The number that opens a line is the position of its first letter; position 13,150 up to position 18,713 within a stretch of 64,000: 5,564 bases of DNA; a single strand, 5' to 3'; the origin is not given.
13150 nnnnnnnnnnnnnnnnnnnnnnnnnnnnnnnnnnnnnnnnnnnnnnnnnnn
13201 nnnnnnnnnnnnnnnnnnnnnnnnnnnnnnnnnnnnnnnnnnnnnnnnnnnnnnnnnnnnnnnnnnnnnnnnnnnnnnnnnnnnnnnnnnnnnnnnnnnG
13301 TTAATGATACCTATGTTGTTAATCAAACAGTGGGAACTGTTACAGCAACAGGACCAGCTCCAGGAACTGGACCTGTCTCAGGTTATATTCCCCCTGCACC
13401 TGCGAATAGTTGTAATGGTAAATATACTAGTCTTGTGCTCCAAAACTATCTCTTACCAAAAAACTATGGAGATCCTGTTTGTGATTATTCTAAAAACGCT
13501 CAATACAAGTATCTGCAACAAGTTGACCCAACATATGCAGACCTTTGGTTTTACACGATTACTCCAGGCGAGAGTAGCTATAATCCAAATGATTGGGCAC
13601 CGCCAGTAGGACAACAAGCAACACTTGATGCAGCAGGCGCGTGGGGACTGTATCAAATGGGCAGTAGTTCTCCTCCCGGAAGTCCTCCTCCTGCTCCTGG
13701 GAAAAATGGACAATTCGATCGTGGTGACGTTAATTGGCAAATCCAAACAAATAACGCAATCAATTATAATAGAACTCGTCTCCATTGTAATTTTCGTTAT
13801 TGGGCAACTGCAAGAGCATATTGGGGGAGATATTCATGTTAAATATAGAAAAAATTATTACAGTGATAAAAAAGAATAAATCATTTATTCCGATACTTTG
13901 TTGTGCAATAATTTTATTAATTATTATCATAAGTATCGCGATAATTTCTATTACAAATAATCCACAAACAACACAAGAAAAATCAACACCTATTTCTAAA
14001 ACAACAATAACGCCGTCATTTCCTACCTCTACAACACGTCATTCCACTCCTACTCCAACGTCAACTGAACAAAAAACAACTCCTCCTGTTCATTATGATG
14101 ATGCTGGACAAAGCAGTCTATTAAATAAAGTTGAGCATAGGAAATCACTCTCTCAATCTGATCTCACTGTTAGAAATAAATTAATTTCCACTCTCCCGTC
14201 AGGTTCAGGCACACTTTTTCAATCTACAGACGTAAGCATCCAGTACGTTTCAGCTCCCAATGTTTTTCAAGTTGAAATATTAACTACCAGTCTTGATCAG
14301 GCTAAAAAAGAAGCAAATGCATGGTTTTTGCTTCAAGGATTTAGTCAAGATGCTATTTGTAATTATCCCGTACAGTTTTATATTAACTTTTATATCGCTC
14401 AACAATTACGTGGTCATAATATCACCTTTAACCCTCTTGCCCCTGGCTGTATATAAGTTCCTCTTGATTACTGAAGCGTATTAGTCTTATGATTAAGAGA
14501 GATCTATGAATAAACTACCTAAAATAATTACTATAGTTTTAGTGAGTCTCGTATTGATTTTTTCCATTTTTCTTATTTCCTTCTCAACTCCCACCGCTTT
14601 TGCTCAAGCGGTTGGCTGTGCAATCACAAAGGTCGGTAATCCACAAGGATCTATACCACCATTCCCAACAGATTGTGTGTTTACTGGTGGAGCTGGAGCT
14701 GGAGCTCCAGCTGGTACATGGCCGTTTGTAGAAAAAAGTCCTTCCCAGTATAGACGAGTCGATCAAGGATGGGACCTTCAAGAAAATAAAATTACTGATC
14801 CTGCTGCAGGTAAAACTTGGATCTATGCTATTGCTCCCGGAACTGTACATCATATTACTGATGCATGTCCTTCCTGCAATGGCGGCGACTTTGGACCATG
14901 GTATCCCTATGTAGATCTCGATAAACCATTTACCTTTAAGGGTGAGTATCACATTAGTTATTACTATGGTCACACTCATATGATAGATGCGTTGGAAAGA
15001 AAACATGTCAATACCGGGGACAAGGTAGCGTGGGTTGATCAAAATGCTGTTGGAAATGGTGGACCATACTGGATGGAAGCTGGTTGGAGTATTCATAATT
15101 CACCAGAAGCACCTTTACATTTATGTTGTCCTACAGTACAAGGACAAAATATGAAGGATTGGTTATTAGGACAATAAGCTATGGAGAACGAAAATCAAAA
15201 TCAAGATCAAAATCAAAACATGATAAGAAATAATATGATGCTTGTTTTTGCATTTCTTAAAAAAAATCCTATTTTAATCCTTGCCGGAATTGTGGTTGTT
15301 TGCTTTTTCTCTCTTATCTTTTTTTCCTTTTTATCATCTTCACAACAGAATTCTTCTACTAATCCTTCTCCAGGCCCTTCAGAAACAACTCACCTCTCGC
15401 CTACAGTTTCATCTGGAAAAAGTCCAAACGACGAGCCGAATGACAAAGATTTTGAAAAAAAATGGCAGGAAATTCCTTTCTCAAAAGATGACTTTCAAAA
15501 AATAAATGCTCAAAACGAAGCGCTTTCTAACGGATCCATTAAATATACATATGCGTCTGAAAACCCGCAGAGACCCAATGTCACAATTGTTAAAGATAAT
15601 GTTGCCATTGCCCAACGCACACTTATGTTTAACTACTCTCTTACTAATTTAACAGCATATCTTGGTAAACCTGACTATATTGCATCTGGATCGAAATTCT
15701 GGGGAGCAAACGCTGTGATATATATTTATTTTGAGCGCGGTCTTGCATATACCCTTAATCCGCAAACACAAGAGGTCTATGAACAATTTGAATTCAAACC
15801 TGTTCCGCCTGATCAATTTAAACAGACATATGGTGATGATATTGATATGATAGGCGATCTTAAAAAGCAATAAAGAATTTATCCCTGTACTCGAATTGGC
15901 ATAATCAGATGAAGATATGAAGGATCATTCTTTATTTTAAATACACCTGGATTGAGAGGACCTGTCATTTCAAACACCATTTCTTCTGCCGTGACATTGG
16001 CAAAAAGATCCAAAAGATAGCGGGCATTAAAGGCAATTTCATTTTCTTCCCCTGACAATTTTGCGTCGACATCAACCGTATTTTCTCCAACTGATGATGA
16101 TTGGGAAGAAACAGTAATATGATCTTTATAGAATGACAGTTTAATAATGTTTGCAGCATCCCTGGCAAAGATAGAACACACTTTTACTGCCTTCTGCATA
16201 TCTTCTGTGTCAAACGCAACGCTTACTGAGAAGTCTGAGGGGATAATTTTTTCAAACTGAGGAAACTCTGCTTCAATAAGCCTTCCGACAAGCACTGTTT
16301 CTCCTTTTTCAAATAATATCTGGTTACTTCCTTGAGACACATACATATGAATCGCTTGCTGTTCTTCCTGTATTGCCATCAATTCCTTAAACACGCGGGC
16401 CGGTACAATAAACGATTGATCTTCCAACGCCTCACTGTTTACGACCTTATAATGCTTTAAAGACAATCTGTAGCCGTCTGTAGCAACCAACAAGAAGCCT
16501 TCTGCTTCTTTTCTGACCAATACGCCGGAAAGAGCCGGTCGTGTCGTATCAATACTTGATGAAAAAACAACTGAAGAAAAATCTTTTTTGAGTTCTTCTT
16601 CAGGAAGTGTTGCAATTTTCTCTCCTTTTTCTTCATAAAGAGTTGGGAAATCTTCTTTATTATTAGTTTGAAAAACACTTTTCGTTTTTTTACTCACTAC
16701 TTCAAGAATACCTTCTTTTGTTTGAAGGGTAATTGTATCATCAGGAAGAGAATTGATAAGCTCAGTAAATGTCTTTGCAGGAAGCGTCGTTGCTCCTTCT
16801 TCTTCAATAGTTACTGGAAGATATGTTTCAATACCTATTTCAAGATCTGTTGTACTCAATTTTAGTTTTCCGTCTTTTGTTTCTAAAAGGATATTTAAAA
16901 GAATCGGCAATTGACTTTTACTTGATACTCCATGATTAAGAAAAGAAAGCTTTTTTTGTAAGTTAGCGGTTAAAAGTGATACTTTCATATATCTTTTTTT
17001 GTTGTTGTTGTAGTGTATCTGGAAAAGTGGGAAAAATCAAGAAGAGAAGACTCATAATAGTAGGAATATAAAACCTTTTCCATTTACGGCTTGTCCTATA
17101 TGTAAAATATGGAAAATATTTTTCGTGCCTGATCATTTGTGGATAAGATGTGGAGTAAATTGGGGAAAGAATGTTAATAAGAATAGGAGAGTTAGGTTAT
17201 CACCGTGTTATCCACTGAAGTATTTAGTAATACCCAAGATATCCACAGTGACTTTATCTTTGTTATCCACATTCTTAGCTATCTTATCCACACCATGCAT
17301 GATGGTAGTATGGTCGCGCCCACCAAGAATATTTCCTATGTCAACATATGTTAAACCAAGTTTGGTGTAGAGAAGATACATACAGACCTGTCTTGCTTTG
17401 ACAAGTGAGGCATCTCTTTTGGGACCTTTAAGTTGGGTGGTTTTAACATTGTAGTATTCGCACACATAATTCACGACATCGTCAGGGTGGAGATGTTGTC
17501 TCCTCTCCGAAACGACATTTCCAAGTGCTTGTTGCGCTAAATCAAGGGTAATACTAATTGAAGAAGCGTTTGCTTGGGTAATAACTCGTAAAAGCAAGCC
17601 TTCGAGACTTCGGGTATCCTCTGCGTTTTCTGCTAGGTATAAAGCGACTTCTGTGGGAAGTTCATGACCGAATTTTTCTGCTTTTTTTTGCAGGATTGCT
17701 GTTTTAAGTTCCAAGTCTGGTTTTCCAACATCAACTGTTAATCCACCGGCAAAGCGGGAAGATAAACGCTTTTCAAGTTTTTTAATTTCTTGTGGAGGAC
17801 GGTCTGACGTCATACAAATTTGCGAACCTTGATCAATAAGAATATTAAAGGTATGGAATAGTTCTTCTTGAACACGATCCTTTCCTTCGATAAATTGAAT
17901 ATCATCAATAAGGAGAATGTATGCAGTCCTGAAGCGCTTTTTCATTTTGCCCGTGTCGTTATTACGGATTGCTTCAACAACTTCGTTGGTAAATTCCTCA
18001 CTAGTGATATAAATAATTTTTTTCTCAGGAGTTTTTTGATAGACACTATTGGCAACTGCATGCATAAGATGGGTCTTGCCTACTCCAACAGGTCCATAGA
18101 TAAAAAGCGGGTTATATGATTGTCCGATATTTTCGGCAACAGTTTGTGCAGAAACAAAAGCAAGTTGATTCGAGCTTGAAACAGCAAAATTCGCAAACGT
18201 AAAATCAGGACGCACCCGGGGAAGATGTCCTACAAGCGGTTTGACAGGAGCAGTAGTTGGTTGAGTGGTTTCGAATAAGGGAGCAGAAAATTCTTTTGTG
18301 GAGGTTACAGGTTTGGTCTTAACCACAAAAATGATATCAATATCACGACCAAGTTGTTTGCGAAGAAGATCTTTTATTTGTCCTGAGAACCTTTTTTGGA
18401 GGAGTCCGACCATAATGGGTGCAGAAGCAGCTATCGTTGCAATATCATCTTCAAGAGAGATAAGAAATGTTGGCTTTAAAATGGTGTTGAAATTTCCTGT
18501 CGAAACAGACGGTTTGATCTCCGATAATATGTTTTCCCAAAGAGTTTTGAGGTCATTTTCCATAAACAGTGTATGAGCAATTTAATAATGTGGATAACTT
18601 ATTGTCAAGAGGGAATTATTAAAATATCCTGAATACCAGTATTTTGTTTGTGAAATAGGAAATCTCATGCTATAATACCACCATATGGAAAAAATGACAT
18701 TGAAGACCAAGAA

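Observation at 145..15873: Origin-adjacent type IV secretion-like cluster lacking coupling protein and relaxase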

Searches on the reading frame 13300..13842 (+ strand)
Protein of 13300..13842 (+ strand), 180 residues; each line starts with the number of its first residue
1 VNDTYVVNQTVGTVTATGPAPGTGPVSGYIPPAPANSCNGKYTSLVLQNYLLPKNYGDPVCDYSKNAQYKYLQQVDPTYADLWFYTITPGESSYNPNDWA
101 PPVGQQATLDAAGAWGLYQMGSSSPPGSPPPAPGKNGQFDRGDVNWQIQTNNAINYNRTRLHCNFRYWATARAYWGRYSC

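Call 25: search_solved_structures(query=window:13300-13842:+, max_evalue=10, show_alignments=2)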
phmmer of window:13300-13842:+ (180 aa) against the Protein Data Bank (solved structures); distinct sequences matched with E-value up to 10: 6.
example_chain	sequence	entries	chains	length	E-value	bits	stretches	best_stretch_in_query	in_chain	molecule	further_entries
1jg8_A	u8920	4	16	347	0.75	12.9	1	106-161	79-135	L-allo-threonine aldolase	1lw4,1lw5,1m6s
2fm1_A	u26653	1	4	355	0.77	12.8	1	106-161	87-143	L-allo-threonine aldolase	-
9v21_lo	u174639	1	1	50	1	12.4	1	134-166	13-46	Ribosomal protein L39, putative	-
9v1i_lo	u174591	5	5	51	1.1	12.4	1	134-166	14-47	Ribosomal protein L39, putative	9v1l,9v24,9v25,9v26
6ey5_A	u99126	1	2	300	1.6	11.8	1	6-31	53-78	T9SS component cytoplasmic membrane protein PorM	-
9e97_A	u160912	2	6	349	2.4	11.2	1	128-161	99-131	L-allo-threonine aldolase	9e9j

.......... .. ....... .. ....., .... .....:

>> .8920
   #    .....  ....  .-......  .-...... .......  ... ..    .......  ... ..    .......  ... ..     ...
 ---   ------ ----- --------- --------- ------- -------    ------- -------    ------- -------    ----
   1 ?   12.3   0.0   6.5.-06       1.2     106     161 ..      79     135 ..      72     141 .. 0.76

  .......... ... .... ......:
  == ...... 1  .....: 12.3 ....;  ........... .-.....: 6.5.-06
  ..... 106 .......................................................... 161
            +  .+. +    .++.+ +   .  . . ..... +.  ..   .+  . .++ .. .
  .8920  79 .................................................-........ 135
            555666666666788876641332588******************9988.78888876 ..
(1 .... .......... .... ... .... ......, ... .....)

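Call 37: search_solved_structures(query=A3, max_evalue=10, show_alignments=3)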
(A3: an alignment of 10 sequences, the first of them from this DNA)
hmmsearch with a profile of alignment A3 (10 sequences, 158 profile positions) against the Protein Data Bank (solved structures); distinct sequences matched with E-value up to 10: 0.

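Call 38: search_protein_families(library=pfam, alignment_id=A3, max_evalue=10)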
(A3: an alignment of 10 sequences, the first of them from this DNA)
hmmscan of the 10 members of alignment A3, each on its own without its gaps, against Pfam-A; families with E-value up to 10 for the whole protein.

A. member 1, seq(158 aa): 1 family
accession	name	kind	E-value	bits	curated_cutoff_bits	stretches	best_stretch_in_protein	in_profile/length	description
PF02374.21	ArsA_ATPase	-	0.15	11.7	24.3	1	21-61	237-279/305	Anion-transporting ATPase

B. families by the number of members that match (of 10 scanned): 5 families
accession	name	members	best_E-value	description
PF22254.1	TFA2_E-tether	3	0.0036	Tfa2 E-tether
PF01464.25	SLT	3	0.018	Transglycosylase SLT domain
PF08191.17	LRR_adjacent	2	0.043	LRR adjacent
PF02374.21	ArsA_ATPase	1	0.15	Anion-transporting ATPase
PF06634.17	DUF1156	1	0.19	Protein of unknown function (DUF1156)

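Call 46: predict_structure(alignment_id=A3)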
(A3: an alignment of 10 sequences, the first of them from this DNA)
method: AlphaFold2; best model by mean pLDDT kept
length: 158 residues; sequences in the alignment: 10
mean_pLDDT: 49.0   pTM: 0.48
mean pLDDT of the five models: 49.0, 48.8, 47.9, 44.5, 39.5
residues with pLDDT >= 90: 0; 70-90: 23; 50-70: 40; < 50: 95
segments of 3 or more residues with pLDDT < 50: 1-42, 71-123
pLDDT, mean of each block of 10 residues (from residue 1): 27 37 35 35 64 79 66 40 39 42 34 37 57 68 67 59
secondary structure, 60 per line:
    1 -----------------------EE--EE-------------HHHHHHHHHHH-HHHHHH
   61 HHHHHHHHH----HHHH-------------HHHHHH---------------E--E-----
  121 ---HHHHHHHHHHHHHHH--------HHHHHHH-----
elements in order: H43-53 H55-69 H74-77 H91-96 H124-138 H147-153

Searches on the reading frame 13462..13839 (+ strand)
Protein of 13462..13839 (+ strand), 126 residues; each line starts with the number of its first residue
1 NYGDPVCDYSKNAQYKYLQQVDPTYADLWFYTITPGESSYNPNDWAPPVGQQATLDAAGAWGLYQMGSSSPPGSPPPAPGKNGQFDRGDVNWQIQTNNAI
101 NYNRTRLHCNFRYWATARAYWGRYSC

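Call 72: search_dna_similar(query=window:13462-13839:+, collection=plasmids, mode=protein, max_evalue=1, max_rows=15)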
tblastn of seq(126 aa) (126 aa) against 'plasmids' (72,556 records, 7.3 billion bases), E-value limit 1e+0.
No match.

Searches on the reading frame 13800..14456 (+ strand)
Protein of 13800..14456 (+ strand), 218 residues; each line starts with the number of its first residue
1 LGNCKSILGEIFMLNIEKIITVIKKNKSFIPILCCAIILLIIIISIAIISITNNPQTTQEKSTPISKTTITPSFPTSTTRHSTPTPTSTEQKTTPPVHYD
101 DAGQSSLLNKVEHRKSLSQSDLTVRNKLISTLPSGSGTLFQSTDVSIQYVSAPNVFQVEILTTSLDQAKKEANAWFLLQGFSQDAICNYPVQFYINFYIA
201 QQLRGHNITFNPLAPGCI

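Call 5: search_protein_families(library=pfam, proteins=[window:13800-14456:+], max_evalue=0.1)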
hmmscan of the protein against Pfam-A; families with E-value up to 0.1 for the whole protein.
window:13800-14456:+ (218 aa): 3 families
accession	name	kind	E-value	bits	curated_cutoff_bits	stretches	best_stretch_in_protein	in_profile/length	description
PF06143.16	Baculo_11_kDa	-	0.0048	16.9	28.4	1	16-62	19-70/84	Baculovirus 11 kDa family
PF21827.1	New_glue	-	0.0069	16.5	31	1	38-94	6-60/94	New glue protein family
PF20193.3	DUF6556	-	0.071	13.8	28.1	0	36-93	36-93/113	Family of unknown function (DUF6556)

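Call 42: search_protein_families(library=ncbifam, proteins=[window:13836-14456:+], max_evalue=0.01)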
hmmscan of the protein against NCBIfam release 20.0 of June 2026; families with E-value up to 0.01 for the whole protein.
window:13836-14456:+ (206 aa): 0 families

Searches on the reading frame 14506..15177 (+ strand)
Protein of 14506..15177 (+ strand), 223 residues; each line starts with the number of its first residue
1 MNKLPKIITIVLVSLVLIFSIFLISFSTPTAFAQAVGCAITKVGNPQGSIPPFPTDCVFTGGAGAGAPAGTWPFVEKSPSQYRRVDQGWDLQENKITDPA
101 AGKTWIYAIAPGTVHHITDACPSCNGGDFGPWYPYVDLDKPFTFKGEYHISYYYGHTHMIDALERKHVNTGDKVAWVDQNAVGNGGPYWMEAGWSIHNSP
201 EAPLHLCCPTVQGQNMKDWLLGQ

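Call 5: search_protein_families(library=pfam, proteins=[window:14506-15177:+], max_evalue=0.1)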
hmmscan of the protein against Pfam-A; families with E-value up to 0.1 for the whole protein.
window:14506-15177:+ (223 aa): 0 families

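Call 42: search_protein_families(library=ncbifam, proteins=[window:14506-15177:+], max_evalue=0.01)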
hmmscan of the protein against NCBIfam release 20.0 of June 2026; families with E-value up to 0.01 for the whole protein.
window:14506-15177:+ (223 aa): 0 families

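Call 57: search_solved_structures(query=window:14506-15177:+, max_evalue=10, show_alignments=2)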
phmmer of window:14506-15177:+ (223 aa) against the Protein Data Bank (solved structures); distinct sequences matched with E-value up to 10: 0.

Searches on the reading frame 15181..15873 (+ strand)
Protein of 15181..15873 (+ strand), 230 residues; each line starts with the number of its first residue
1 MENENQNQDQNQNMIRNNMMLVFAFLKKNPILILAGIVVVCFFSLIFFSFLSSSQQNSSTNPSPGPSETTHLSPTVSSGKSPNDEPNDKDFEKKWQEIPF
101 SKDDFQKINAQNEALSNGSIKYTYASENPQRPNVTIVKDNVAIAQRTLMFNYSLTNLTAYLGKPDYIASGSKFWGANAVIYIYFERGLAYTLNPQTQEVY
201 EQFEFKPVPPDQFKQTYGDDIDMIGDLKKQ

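Call 5: search_protein_families(library=pfam, proteins=[window:15181-15873:+], max_evalue=0.1)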
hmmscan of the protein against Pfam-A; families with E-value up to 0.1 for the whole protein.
window:15181-15873:+ (230 aa): 1 family
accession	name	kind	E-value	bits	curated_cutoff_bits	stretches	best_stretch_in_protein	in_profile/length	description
PF24880.1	DUF7738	-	0.0025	18.7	24.6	1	134-206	2-66/103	Domain of unknown function (DUF7738)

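Call 42: search_protein_families(library=ncbifam, proteins=[window:15181-15873:+], max_evalue=0.01)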
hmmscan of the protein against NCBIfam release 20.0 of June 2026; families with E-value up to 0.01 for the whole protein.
window:15181-15873:+ (230 aa): 0 families

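Call 58: search_solved_structures(query=window:15181-15873:+, max_evalue=10, show_alignments=1)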
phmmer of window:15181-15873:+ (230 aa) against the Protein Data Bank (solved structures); distinct sequences matched with E-value up to 10: 0.

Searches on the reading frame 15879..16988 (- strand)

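Call 5: search_protein_families(library=pfam, proteins=[window:15879-16988:-], max_evalue=0.1)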
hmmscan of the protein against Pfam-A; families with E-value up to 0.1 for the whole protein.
window:15879-16988:- (369 aa): 3 families
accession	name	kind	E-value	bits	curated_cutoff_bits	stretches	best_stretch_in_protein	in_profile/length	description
PF00712.24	DNA_pol3_beta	-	1.2e-25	90.4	24.4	2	1-117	1-119/120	DNA polymerase III beta subunit, N-terminal domain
PF02767.21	DNA_pol3_beta_2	-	1.3e-24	87.1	27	1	127-244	1-116/116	DNA polymerase III beta subunit, central domain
PF02768.20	DNA_pol3_beta_3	-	2.3e-22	79.5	27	1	247-366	2-121/121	DNA polymerase III beta subunit, C-terminal domain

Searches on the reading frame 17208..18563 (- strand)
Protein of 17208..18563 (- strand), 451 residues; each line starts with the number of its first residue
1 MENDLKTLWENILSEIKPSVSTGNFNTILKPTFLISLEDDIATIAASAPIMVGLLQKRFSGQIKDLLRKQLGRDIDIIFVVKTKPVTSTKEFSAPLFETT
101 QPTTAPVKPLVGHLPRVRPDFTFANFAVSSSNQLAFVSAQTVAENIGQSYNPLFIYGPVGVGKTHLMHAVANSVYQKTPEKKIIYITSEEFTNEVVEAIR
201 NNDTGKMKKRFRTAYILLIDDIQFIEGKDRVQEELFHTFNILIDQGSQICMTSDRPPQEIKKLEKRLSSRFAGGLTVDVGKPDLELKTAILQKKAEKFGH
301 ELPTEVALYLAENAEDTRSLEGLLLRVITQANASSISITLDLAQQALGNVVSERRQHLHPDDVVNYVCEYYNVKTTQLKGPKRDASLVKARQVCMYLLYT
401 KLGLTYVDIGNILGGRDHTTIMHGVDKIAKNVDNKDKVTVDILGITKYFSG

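Call 5: search_protein_families(library=pfam, proteins=[window:17208-18563:-], max_evalue=0.1)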
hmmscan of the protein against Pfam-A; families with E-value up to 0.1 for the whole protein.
window:17208-18563:- (451 aa): 30 families (the best 25 are shown)
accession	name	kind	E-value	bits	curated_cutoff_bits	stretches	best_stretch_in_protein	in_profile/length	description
PF00308.24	Bac_DnaA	-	1.7e-63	214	23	1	119-278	3-162/162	Bacterial DnaA ATPAse domain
PF08299.17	Bac_DnaA_C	-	1.3e-23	83.3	31.5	1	360-428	1-69/69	Bacterial dnaA protein helix-turn-helix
PF00004.35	AAA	-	1.6e-08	35.5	21.2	1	154-269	2-125/131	ATPase family associated with various cellular activities (AAA)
PF01695.23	IstB_IS21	-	1.2e-07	31.9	24.1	1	153-257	95-196/238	IstB-like ATP binding protein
PF13173.12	AAA_14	-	1.5e-07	31.9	27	1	151-257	3-101/129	AAA domain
PF01637.24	ATPase_2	-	2.7e-06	27.8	33.2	1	148-247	18-110/225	ATPase domain predominantly from Archaea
PF13401.12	AAA_22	-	6.5e-05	23.7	27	1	152-201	7-60/130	AAA domain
PF13191.12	AAA_16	-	0.00011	23.2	32.6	1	147-203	22-86/167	AAA ATPase domain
PF03969.22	AFG1_ATPase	-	0.00012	21.7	27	1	147-261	58-172/361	AFG1-like ATPase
PF12775.13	AAA_7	-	0.00024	21.1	25.8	1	137-223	20-110/181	P-loop containing dynein motor region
PF11638.13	DnaA_N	-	0.00046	20.3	24.6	1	7-68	2-64/65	DnaA N-terminal domain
PF07728.20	AAA_5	-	0.0017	18.8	22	1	152-236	1-87/139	AAA domain (dynein-related subfamily)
PF02562.22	PhoH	-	0.0026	17.7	27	1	146-233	16-98/205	PhoH-like protein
PF00910.28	RNA_helicase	-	0.0046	17.9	21.5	1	154-193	2-41/105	RNA helicase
PF20720.3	nSTAND3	-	0.0057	16.8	27.2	1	143-293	10-151/155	Novel STAND NTPase 3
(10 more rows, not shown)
